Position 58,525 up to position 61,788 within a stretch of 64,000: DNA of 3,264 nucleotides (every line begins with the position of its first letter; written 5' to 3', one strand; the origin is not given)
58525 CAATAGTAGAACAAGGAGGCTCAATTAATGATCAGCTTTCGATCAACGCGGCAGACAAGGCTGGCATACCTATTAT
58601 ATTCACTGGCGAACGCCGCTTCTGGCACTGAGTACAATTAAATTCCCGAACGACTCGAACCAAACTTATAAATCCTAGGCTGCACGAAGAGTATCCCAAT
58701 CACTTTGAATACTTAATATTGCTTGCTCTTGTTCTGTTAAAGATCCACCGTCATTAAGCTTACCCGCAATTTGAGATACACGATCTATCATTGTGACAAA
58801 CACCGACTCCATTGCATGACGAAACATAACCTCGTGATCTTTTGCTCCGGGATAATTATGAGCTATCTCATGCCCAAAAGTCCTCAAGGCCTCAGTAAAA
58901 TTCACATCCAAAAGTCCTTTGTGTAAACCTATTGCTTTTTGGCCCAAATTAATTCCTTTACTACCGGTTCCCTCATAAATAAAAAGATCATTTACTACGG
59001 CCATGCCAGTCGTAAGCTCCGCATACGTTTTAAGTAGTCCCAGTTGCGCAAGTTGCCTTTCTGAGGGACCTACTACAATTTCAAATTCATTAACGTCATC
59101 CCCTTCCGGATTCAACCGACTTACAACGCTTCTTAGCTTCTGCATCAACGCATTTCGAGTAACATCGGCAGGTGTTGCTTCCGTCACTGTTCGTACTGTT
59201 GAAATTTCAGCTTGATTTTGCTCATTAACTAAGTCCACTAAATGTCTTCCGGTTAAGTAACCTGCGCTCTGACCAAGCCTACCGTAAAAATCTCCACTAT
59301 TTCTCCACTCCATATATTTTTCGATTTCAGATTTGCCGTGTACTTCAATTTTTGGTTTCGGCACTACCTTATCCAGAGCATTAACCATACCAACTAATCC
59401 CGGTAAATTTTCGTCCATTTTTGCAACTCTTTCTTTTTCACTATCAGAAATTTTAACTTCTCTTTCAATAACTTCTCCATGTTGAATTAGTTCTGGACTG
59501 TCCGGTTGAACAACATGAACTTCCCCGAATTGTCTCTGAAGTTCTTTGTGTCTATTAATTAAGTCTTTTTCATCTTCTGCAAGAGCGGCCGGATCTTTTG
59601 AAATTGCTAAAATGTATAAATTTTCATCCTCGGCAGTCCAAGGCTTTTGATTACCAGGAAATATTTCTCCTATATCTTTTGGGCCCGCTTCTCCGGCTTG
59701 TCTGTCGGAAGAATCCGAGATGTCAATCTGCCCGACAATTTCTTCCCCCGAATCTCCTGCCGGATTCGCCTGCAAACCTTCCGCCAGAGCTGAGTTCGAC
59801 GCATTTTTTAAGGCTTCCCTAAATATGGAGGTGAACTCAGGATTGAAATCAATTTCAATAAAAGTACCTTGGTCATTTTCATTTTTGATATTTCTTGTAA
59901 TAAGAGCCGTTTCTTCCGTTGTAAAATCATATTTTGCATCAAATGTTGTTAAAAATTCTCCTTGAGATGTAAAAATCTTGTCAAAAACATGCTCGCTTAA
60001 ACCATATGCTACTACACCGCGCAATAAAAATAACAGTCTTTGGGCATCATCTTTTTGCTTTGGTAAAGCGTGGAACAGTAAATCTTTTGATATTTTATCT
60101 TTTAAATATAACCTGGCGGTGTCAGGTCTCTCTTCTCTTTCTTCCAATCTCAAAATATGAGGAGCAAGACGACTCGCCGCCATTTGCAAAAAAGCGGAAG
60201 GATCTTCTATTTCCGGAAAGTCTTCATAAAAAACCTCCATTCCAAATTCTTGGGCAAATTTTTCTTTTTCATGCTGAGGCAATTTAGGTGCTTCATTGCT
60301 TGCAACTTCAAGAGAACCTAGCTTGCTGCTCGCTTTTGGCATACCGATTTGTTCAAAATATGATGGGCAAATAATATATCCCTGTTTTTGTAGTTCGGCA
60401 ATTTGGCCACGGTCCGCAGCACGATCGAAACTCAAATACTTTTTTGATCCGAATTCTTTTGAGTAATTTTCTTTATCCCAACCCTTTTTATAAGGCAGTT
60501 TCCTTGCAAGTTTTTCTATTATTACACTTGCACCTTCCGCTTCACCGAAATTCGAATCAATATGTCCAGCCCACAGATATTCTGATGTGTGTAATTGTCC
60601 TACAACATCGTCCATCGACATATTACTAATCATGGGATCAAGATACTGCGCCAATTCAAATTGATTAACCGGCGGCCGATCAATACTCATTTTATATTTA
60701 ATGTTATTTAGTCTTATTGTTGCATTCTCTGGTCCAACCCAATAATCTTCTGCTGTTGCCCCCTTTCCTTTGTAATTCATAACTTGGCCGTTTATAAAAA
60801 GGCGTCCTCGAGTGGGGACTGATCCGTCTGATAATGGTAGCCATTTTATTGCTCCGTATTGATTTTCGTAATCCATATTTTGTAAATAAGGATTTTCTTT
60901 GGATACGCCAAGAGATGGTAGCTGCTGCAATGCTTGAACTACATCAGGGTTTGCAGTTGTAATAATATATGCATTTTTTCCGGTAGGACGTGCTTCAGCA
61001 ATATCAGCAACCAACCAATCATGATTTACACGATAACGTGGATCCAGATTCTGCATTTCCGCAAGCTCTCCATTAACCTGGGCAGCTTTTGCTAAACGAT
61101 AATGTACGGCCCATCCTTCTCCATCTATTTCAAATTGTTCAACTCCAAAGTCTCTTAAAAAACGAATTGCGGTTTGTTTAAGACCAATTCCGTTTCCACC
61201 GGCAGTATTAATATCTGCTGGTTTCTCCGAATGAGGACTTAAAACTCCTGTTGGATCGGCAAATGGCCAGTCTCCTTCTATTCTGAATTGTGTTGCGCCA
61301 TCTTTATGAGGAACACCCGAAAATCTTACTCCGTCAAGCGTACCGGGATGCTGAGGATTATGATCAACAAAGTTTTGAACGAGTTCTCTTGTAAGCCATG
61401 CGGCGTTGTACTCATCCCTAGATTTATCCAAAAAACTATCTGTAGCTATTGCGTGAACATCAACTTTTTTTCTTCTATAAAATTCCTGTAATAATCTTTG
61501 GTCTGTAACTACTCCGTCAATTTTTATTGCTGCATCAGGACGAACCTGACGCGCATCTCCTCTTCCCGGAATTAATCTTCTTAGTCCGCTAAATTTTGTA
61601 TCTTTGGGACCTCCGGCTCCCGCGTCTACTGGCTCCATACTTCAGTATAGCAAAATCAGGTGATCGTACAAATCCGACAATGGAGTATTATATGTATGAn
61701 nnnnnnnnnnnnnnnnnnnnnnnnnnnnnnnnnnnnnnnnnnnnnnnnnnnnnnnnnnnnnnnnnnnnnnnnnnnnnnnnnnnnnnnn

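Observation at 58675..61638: Orphan 987-aa GHKL-like / HExxH protein with locally raised GC, wedged between carB and purH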

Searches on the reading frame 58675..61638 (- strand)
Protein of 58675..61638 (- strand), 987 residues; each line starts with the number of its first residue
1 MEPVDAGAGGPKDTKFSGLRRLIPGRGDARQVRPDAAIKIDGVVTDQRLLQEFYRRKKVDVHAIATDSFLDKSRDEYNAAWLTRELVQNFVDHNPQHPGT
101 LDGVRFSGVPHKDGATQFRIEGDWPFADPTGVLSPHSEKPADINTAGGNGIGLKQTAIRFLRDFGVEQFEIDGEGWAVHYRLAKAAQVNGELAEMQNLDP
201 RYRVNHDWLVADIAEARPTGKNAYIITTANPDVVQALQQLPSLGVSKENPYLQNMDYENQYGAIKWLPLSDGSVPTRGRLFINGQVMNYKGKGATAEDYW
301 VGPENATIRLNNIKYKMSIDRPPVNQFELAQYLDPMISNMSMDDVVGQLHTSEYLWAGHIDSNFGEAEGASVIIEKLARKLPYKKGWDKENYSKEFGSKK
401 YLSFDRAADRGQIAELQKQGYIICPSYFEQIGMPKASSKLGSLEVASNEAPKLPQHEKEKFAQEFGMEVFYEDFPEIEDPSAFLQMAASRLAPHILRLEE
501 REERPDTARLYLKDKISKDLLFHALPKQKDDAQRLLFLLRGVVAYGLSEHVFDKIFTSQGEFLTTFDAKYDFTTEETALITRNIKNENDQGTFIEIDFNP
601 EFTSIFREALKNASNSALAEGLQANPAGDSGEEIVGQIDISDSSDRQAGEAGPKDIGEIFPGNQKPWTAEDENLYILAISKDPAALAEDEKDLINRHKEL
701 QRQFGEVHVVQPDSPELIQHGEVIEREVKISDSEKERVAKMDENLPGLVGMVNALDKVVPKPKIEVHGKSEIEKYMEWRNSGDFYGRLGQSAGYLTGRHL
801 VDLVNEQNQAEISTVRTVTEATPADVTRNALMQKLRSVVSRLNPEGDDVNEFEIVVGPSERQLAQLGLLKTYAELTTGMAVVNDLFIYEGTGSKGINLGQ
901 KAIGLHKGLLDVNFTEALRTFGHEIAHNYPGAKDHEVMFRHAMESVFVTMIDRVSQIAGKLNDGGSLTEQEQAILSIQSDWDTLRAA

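Call 3: search_protein_families(library=pfam, proteins=[window:58675-61638:-], max_evalue=10)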
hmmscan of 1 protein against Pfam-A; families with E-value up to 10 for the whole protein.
window:58675-61638:- (987 aa): 0 families

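Call 4: search_protein_families(library=ncbifam, proteins=[window:58675-61638:-], max_evalue=10)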
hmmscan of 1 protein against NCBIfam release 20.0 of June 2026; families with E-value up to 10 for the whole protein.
window:58675-61638:- (987 aa): 0 families

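Call 5: search_protein_families(library=padloc, proteins=[window:58675-61638:-], max_evalue=10)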
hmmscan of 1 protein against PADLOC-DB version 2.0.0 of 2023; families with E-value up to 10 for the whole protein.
window:58675-61638:- (987 aa): 0 families

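Call 6: search_solved_structures(query=window:58675-61638:-, max_evalue=10)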
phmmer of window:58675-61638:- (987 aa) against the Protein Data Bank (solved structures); distinct sequences matched with E-value up to 10: 2.
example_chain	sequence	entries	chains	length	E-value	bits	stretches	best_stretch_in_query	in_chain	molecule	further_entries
7pzy_0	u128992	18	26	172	1.5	10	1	491-534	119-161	60S ribosomal protein L20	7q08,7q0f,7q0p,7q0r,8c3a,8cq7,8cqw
5it7_SS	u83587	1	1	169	1.5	10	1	481-529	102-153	60S ribosomal protein L20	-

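Call 7: find_homologous_proteins(query=window:58675-61638:-, max_evalue=0.001)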
Query window:58675-61638:- (987 aa): 116 proteins with E <= 0.001 among 8000 candidates.
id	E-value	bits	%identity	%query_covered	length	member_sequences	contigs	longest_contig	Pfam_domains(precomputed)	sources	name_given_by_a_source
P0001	0.0e+0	2255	100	100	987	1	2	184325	-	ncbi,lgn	-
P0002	0.0e+0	1270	56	99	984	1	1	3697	-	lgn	-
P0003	0.0e+0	1257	57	96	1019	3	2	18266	-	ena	-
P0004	0.0e+0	1255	58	96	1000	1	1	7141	-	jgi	jgi:hypothetical protein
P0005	0.0e+0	1254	56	99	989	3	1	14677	-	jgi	-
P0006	0.0e+0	1240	57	100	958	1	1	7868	-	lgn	-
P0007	0.0e+0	1235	56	99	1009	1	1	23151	-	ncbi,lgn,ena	-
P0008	0.0e+0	1231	56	99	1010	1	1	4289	-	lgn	-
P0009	0.0e+0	1216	56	100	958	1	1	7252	-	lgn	-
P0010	0.0e+0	1210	56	98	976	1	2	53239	PF26404.1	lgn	-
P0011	0.0e+0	1201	55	97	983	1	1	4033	-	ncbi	-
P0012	0.0e+0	1201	55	96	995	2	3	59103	-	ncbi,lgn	-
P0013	0.0e+0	1191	53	100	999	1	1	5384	-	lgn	-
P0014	0.0e+0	1190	54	100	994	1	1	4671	-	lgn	-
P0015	0.0e+0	1168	53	99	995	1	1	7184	-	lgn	-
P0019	0.0e+0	1029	54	86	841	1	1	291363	-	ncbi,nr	ncbi:hypothetical protein HYW46_05640 [Candidatus Daviesbacteria bacterium]|nr:hypothetical protein 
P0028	5.0e-258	877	44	97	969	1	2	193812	-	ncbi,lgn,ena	-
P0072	1.3e-179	618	39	59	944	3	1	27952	-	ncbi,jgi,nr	ncbi:MAG: DUF45 domain-containing protein [Candidatus Caenarcaniphilales bacterium]|jgi:hypothetical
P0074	1.7e-178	614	36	96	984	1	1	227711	-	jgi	jgi:hypothetical protein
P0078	5.4e-172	592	45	58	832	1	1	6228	PF08325.17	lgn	-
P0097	1.7e-144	501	42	55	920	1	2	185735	-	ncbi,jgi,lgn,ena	-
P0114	5.2e-96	341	33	57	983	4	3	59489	-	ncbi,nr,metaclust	ncbi:hypothetical protein A2272_00220 [Candidatus Peregrinibacteria bacterium RIFOXYA12_FULL_33_12]|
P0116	1.4e-80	290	31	53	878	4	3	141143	-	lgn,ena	-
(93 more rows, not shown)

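Call 15: search_solved_structures(query=A2, max_evalue=10, show_alignments=3)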
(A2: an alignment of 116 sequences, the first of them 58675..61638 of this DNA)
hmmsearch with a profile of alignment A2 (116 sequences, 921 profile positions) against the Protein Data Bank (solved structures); distinct sequences matched with E-value up to 10: 7.
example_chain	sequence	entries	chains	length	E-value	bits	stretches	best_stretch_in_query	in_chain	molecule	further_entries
5jig_A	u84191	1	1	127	0.1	13.8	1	848-882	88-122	Ubiquitin and WLM domain-containing metalloprotease SPCC1442.07c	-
4jiu_A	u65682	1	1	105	0.16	13.2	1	834-883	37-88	Proabylysin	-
5xbn_A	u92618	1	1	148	0.35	12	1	851-880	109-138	Wss1p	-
6zpj_A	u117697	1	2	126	0.62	11.2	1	663-742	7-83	Leishmania mexicana KKT4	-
6dmp_B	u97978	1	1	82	0.84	10.8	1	750-812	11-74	Designed orthogonal protein DHD13_XAAA_B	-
2fxo_A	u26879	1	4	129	7.6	7.6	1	672-790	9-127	Myosin heavy chain, cardiac muscle beta isoform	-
2fxm_A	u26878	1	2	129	7.6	7.6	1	672-790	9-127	Myosin heavy chain, cardiac muscle beta isoform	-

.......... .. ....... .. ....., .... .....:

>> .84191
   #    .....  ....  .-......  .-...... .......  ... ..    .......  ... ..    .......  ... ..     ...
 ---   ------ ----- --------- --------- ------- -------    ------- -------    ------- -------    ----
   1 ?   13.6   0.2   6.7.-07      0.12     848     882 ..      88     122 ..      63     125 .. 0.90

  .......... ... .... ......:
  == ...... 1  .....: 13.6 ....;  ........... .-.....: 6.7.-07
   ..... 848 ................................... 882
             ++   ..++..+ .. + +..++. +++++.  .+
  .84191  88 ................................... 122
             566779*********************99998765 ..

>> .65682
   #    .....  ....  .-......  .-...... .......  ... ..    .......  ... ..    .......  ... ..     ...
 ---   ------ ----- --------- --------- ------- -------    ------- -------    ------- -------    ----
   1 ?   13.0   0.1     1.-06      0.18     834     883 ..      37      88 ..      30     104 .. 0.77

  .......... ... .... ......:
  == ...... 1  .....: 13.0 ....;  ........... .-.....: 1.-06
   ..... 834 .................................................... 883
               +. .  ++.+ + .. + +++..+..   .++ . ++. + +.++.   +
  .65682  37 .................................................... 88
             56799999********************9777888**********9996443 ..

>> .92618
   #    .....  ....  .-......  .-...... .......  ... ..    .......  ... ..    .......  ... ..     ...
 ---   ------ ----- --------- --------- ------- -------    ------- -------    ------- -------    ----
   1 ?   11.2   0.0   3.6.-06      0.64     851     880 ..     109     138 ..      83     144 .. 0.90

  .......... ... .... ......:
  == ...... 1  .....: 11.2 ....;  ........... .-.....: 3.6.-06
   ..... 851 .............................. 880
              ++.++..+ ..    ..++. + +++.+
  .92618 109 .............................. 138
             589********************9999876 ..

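Call 17: search_protein_families(library=pfam, alignment_id=A1, max_evalue=1)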
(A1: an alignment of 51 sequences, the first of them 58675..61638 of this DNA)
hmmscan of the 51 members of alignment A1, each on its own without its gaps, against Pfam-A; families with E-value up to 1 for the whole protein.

A. member 1, window:58675-61638:- (987 aa): 0 families

B. families by the number of members that match (of 51 scanned): 46 families (the first 25 are shown)
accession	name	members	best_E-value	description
PF08325.16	WLM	24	4.8e-05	WLM domain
PF01863.23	YgjP-like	24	8.5e-05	YgjP-like, metallopeptidase domain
PF10263.15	SprT-like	6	0.03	SprT-like family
PF13582.12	Reprolysin_3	4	0.01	Metallo-peptidase family M12B Reprolysin-like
PF13688.12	Reprolysin_5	3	0.04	Metallo-peptidase family M12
PF14362.11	DUF4407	2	0.0025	Domain of unknown function (DUF4407)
PF16326.10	ABC_tran_CTD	2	0.018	ABC transporter C-terminal domain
PF01435.24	Peptidase_M48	2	0.028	Peptidase family M48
PF13589.12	HATPase_c_3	2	0.047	Histidine kinase-, DNA gyrase B-, and HSP90-like ATPase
PF06047.16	Nkap_C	2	0.085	NF-kappa-B-activating protein C-terminal domain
PF02996.22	Prefoldin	2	0.35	Prefoldin subunit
PF02485.27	Branch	1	0.0026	Core-2/I-Branching enzyme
PF15636.11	Tox-GHH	1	0.016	GHH signature containing HNH/Endo VII superfamily nuclease toxin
PF04675.19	DNA_ligase_A_N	1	0.021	DNA ligase N terminus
PF16912.11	Glu_dehyd_C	1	0.021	Glucose dehydrogenase C-terminus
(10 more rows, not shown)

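Call 18: list_cluster_members(proteins=[P0001, P0072, P0019])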
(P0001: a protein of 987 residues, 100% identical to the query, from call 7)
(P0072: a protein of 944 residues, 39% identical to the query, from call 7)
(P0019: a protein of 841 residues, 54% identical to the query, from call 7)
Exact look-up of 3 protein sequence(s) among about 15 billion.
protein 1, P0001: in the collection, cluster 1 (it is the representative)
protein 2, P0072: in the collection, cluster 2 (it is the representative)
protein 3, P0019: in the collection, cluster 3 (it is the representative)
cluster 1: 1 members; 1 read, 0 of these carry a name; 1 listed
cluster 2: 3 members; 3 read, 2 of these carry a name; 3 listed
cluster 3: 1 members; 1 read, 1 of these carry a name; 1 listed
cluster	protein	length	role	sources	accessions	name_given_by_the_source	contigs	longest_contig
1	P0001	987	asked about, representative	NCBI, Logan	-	-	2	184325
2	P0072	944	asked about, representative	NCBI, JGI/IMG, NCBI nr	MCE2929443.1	MAG: DUF45 domain-containing protein [Candidatus Caenarcaniphilales bacterium] | hypothetical protein | DUF45 domain-containing protein [Candidatus Caenarcaniphilales bacterium]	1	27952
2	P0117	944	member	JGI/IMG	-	hypothetical protein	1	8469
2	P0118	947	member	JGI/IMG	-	-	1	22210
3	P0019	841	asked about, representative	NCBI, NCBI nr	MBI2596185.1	hypothetical protein HYW46_05640 [Candidatus Daviesbacteria bacterium] | hypothetical protein [Candidatus Daviesbacteria bacterium]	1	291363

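Call 19: find_encoding_contigs(protein=P0019, flank=8000, max_places=2)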
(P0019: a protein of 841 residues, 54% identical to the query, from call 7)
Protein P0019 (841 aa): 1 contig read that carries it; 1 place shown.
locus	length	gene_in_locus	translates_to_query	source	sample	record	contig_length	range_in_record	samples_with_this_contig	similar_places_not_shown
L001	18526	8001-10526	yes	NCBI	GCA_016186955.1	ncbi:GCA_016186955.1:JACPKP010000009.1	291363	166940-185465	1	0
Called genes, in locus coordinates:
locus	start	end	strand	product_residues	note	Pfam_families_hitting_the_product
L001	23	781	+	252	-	-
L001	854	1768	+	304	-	PF00188:CAP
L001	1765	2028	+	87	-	-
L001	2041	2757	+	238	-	PF00483:NTP_transferase, PF12804:NTP_transf_3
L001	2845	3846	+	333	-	PF01073:3Beta_HSD, PF01370:Epimerase, PF02719:Polysacc_synt_2, PF04321:RmlD_sub_bind, PF07993:NAD_binding_4, PF13460:NAD_binding_10, PF16363:GDP_Man_Dehyd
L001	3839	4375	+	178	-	PF00908:dTDP_sugar_isom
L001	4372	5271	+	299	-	PF01370:Epimerase, PF04321:RmlD_sub_bind, PF16363:GDP_Man_Dehyd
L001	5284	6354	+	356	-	PF01370:Epimerase, PF04321:RmlD_sub_bind (weak), PF16363:GDP_Man_Dehyd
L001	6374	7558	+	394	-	PF00535:Glycos_transf_2, PF04138:GtrA_DPMS_TM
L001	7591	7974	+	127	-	-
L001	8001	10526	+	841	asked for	-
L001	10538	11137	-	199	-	PF07690:MFS_1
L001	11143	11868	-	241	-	-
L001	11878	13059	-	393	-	PF02366:PMT (weak)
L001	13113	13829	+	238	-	PF00535:Glycos_transf_2, PF10111:Glyco_tranf_2_2 (weak)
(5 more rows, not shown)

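Call 20: find_encoding_contigs(protein=P0028, flank=8000, max_places=2)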
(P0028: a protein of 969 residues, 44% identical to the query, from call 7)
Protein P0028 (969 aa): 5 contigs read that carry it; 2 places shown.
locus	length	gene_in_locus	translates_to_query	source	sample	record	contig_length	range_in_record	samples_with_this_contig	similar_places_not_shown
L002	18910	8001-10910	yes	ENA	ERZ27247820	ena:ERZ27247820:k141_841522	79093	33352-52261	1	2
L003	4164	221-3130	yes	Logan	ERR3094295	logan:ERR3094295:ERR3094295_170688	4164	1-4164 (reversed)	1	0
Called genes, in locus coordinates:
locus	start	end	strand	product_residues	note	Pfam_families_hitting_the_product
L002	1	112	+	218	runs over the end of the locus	PF01966:HD (weak)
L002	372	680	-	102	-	-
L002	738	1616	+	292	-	PF03462:PCRF, PF00472:RF-1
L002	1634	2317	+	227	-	PF00005:ABC_tran, PF00931:NB-ARC (faint), PF13304:AAA_21 (faint)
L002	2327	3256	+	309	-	PF18075:FtsX_ECD, PF02687:FtsX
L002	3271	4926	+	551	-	PF06418:CTP_synth_N, PF00117:GATase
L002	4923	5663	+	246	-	PF03372:Exo_endo_phos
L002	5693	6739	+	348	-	PF00478:IMPDH, PF01180:DHO_dh (faint), PF03060:NMO (weak), PF01884:PcrB (faint), PF05690:ThiG (faint), PF00977:His_biosynth (weak), PF01645:Glu_synthase (faint), PF01070:FMN_dh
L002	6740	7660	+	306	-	PF09587:PGA_cap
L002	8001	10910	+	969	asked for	-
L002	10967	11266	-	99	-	-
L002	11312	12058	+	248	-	PF01520:Amidase_3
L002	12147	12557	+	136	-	PF03073:TspO_MBR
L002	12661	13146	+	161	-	PF01625:PMSR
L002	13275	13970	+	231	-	-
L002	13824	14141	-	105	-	-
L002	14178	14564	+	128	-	PF09997:DUF2238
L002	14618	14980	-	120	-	-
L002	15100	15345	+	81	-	PF01541:GIY-YIG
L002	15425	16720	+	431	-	PF00270:DEAD, PF04851:ResIII (weak), PF00271:Helicase_C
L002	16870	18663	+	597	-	PF01471:PG_binding_1, PF01833:TIG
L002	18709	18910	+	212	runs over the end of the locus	PF02698:DUF218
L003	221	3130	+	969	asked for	-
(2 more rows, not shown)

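Call 21: find_encoding_contigs(protein=P0074, flank=8000, max_places=2)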
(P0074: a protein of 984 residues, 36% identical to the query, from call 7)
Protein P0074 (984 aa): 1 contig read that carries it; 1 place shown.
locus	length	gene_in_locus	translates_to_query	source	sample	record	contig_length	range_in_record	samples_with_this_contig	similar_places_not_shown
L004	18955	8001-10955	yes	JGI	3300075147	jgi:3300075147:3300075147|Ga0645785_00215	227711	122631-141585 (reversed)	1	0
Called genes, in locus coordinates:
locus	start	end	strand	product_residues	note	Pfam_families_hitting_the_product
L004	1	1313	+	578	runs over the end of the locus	PF03016:Exostosin_GT47, PF24785:RXYLT1_C (weak)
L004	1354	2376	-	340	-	PF01370:Epimerase, PF02719:Polysacc_synt_2, PF07993:NAD_binding_4 (faint), PF16363:GDP_Man_Dehyd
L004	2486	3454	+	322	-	PF01370:Epimerase, PF04321:RmlD_sub_bind (weak), PF16363:GDP_Man_Dehyd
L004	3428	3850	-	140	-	PF01467:CTP_transf_like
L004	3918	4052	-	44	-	-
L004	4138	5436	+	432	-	PF13173:AAA_14, PF13635:DUF4143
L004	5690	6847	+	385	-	PF13808:DDE_Tnp_1_assoc, PF01609:DDE_Tnp_1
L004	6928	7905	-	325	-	PF13936:HTH_38 (weak), PF13565:HTH_32 (weak), PF00665:rve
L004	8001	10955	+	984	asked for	-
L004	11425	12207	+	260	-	-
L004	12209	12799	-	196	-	PF02661:Fic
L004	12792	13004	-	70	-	-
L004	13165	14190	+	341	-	PF13310:Virulence_RhuM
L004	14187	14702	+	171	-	PF02525:Flavodoxin_2, PF03358:FMN_red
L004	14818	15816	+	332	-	PF13310:Virulence_RhuM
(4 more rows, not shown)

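Call 24: find_encoding_contigs(protein=P0001, flank=10000, max_places=3)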
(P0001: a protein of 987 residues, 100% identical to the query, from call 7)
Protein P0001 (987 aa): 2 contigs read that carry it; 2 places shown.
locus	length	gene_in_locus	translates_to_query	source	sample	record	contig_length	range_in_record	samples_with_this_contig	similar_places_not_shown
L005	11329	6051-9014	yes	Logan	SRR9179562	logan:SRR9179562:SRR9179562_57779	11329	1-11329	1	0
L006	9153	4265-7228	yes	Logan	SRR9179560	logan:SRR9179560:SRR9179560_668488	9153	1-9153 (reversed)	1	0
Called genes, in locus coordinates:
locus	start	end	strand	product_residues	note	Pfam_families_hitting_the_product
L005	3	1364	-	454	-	?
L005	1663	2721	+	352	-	PF00988:CPSase_sm_chain, PF00117:GATase, PF07722:Peptidase_C26 (weak)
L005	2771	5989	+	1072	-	PF25596:CPSase_L_D1, PF02222:ATP-grasp, PF02786:CPSase_L_D2, PF02787:CPSase_L_D3, PF25596:CPSase_L_D1, PF02222:ATP-grasp, PF02786:CPSase_L_D2, PF15632:ATPgrasp_Ter, +4 more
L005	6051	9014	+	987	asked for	-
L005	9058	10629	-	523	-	PF02142:MGS, PF01808:AICARFT_IMPCHas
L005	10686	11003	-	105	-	-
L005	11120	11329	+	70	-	?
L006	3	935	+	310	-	?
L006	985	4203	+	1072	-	PF25596:CPSase_L_D1, PF02222:ATP-grasp, PF02786:CPSase_L_D2, PF02787:CPSase_L_D3, PF25596:CPSase_L_D1, PF02222:ATP-grasp, PF02786:CPSase_L_D2, PF15632:ATPgrasp_Ter, +4 more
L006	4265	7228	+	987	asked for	-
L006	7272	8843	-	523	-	PF02142:MGS, PF01808:AICARFT_IMPCHas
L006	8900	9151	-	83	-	?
